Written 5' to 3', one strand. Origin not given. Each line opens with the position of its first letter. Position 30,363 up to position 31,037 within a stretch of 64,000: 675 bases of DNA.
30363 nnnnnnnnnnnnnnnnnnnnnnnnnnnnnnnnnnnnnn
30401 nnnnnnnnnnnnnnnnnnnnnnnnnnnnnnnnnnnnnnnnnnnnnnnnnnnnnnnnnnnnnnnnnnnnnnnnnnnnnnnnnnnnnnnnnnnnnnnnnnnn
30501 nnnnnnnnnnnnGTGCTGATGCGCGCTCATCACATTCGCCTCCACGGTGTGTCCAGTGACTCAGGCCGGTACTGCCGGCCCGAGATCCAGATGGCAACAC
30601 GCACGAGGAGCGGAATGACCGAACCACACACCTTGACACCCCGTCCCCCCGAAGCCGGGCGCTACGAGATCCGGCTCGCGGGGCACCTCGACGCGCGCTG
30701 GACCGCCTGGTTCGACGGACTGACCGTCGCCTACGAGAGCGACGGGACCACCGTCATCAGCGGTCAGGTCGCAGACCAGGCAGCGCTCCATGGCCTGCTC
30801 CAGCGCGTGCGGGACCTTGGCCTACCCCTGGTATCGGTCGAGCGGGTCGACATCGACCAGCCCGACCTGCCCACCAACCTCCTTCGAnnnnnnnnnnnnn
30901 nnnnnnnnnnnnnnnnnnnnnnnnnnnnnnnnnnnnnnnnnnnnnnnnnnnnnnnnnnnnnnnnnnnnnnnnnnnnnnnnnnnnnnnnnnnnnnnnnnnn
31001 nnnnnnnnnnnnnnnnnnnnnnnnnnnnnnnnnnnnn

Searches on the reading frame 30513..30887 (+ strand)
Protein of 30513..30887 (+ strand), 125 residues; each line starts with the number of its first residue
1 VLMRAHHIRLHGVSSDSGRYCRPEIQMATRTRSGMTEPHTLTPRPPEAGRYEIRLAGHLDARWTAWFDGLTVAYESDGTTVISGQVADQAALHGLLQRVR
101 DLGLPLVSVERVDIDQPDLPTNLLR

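Call 11: search_protein_families(library=pfam, proteins=[window:30513-30887:+], max_evalue=0.01)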
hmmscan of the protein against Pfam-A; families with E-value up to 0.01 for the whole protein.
window:30513-30887:+ (125 aa): 0 families

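Call 33: search_protein_families(library=ncbifam, proteins=[window:30513-30887:+], max_evalue=0.01)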
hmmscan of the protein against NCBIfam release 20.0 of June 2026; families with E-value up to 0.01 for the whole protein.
window:30513-30887:+ (125 aa): 0 families

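Call 57: find_homologous_proteins(query=window:30513-30887:+, max_evalue=0.001)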
Query window:30513-30887:+ (125 aa): 8000 proteins with E <= 0.001 among 8000 candidates; the best 120 are listed.
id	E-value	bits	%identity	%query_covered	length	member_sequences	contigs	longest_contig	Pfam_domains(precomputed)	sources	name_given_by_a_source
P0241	2.8e-52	194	76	94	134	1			-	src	-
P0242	1.7e-51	191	98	73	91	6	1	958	-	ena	-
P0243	1.5e-47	178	90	73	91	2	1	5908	-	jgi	jgi:hypothetical protein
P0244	2.7e-47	178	91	73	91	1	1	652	-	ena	-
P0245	3.7e-47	177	56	64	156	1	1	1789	-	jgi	jgi:hypothetical protein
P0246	4.0e-47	177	89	73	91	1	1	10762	-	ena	-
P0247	1.4e-46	175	87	73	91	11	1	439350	-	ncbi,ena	-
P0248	2.0e-46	175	89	73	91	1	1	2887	-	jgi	jgi:hypothetical protein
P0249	2.1e-45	171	90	73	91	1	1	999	-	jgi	jgi:hypothetical protein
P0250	5.0e-45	170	87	73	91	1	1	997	-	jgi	jgi:hypothetical protein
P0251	1.3e-43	166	88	73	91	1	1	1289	-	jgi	jgi:hypothetical protein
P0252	2.3e-43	165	85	73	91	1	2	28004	-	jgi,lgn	jgi:hypothetical protein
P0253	2.9e-41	158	82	73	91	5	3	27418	-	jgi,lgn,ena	-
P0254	4.8e-41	157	75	80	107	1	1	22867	-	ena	-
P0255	1.5e-40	156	84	70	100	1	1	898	-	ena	-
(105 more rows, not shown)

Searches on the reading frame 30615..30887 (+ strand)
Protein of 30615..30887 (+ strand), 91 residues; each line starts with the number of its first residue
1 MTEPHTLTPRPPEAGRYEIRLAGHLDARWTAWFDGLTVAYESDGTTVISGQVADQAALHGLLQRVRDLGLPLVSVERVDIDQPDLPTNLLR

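Call 66: predict_structure(alignment_id=A7)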
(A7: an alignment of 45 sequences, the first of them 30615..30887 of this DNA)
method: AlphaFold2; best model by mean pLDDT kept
length: 91 residues; sequences in the alignment: 45
mean_pLDDT: 75.4   pTM: 0.59
mean pLDDT of the five models: 75.4, 74.3, 74.1, 73.9, 72.0
residues with pLDDT >= 90: 9; 70-90: 56; 50-70: 6; < 50: 20
segments of 3 or more residues with pLDDT < 50: 1-9, 81-91
pLDDT, mean of each block of 10 residues (from residue 1): 47 77 85 85 89 85 87 82 46 35
secondary structure, 60 per line:
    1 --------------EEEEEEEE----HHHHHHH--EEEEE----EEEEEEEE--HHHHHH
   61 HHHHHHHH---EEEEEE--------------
elements in order: E15-22 H27-33 E36-40 E45-52 H55-68 E72-77

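Call 68: search_protein_families(library=padloc, proteins=[window:30615-30887:+], max_evalue=0.001)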
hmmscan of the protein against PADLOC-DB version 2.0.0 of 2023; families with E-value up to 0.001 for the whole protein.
window:30615-30887:+ (91 aa): 0 families

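Call 69: fold_search(model_id=the predicted structure, library=pdb)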
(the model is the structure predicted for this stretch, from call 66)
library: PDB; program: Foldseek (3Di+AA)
matches with E <= 10: 1236; with E <= 0.001: 0
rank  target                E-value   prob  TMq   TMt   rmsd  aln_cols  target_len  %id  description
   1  5zng_A                2.6e-02  0.99  0.43  0.48   4.3        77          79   22  The crystal complex of immune receptor RGA5A_S of Pia from rice (Oryzae sativa) with rice blast (Magnaporthe oryzae) e (released 2018-10-24)
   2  8g4u_C                2.8e-02  0.99  0.45  0.07   4.0        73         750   27  Final ketosynthase+acyltransferase of the erythromycin modular polyketide synthase (released 2023-03-01)
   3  6iyr                  2.9e-02  0.98  0.44  0.12   4.1        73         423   27  Crystal Structure of the acyltransferase domain from module 8 of the salinomycin polyketide synthase (released 2019-07-03)
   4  6lpi_E                4.0e-02  1.00  0.50  0.50   3.6        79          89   16  Crystal Structure of AHAS holo-enzyme (released 2020-11-18)
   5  3br8                  4.2e-02  0.98  0.46  0.47   5.2        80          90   15  Crystal structure of acylphosphatase from Bacillus subtilis (released 2008-06-24)
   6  4f3q                  4.5e-02  1.00  0.51  0.22   3.1        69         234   14  Structure of a YebC family protein (CBU_1566) from Coxiella burnetii (released 2012-06-27)
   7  2f1f_A                4.7e-02  0.94  0.39  0.26   3.9        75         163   19  Crystal structure of the regulatory subunit of acetohydroxyacid synthase isozyme III from E. coli (released 2006-01-24)
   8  9sv2                  5.0e-02  0.98  0.48  0.48   5.0        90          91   14  Intertwined dimer of the Acylphosphatase from E. coli (released 2026-04-01)
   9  6lpi_G                5.3e-02  0.99  0.47  0.48   3.6        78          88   14  Crystal Structure of AHAS holo-enzyme (released 2020-11-18)
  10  2fhm_MODEL_1_A        5.7e-02  0.99  0.46  0.46   3.9        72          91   17  Solution Structure of Bacillus subtilis Acylphosphatase (released 2007-01-02)
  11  7b1i_B                6.0e-02  0.97  0.41  0.48   4.4        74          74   22  Complex of rice blast (Magnaporthe oryzae) effector protein AVR-PikF with the HMA domain of OsHIPP19 from rice (Oryza  (released 2021-02-03)
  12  3wqb_B                6.4e-02  0.98  0.45  0.42   5.4        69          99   13  Crystal structure of aeromonas sobria serine protease (ASP) and the chaperone (ORF2) complex (released 2015-03-25)
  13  8g4u_A                6.4e-02  0.97  0.44  0.07   4.0        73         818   27  Final ketosynthase+acyltransferase of the erythromycin modular polyketide synthase (released 2023-03-01)
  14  8jpt_C                6.4e-02  0.97  0.44  0.12   4.1        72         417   28  Crystal Structure of the acyltransferase domain from the eighth module of the spinosad polyketide synthase (released 2024-06-19)
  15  3ibw_A                6.4e-02  0.96  0.42  0.47   4.4        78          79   19  Crystal Structure of the ACT domain from GTP pyrophosphokinase of Chlorobium tepidum. Northeast Structural Genomics Co (released 2009-07-28)
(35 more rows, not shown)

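Call 81: search_solved_structures(query=A7, max_evalue=10)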
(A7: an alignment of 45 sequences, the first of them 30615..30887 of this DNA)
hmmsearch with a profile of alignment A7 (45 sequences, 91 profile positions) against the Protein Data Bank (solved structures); distinct sequences matched with E-value up to 10: 2.
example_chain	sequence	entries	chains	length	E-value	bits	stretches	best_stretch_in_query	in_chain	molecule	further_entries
6r5z_A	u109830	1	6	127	0.067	16.1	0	20-47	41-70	9-bladed beta-propeller formed by three 3-bladed fragments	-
3uk1_A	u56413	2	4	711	0.51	13.2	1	10-58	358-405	Transketolase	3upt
